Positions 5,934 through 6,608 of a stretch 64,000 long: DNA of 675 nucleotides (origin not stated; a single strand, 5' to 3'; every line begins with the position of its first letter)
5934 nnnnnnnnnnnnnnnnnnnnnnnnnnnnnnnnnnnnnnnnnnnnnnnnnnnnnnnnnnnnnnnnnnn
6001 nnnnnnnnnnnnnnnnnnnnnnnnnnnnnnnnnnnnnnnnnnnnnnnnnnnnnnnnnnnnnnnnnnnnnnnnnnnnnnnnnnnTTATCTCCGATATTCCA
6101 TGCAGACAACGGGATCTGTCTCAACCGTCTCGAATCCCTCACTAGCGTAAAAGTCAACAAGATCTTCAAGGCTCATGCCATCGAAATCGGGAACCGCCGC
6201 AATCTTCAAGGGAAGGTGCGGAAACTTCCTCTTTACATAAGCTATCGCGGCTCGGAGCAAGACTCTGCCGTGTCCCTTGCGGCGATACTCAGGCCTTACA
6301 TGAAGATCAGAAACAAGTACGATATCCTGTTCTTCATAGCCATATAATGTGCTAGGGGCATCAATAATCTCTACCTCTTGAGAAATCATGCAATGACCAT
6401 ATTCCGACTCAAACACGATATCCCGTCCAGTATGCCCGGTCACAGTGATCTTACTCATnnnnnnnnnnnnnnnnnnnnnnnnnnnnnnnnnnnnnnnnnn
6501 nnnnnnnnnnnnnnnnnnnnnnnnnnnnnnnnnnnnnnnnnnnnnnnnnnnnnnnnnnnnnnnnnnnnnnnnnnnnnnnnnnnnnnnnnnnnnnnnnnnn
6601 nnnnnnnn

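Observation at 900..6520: Early region of autonomous gene cassettes with a shared promoter and an unusually conserved initiation context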

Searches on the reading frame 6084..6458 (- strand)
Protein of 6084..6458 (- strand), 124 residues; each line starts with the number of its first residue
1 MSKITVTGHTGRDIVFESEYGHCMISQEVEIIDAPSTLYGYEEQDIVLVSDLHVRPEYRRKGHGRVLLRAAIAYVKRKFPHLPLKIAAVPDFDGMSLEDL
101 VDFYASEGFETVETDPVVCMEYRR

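Call 10: search_protein_families(library=pfam, proteins=[window:6084-6458:-], max_evalue=0.01)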
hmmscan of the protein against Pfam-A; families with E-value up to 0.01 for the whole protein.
window:6084-6458:- (124 aa): 5 families
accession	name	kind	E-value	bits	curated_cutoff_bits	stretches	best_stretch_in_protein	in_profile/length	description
PF13508.13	Acetyltransf_7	-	5.6e-07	30.3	27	1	42-110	28-83/84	Acetyltransferase (GNAT) domain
PF13673.13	Acetyltransf_10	-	6.4e-06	26.6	23.6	1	48-113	53-111/128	Acetyltransferase (GNAT) domain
PF00583.31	Acetyltransf_1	-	7.2e-06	26.7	20.7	1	43-78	56-91/116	Acetyltransferase (GNAT) family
PF14542.12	Acetyltransf_CG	-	0.0058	17.2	30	1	40-77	16-55/80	GCN5-related N-acetyl-transferase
PF17013.11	Acetyltransf_15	-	0.0081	16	35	1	42-79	68-105/210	Putative acetyl-transferase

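Call 11: search_protein_families(library=phrogs, proteins=[window:6084-6458:-], max_evalue=0.01)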
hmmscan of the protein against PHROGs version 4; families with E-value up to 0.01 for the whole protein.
window:6084-6458:- (124 aa): 3 families
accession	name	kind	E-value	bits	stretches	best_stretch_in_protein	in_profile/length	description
phrog_8663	-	unknown function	0.00039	20.5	1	43-77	216-250/314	-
phrog_1758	-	other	0.0013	19.7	1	47-116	100-165/184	acetyltransferase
phrog_1249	-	other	0.0013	19.5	1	52-77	95-120/180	acetyltransferase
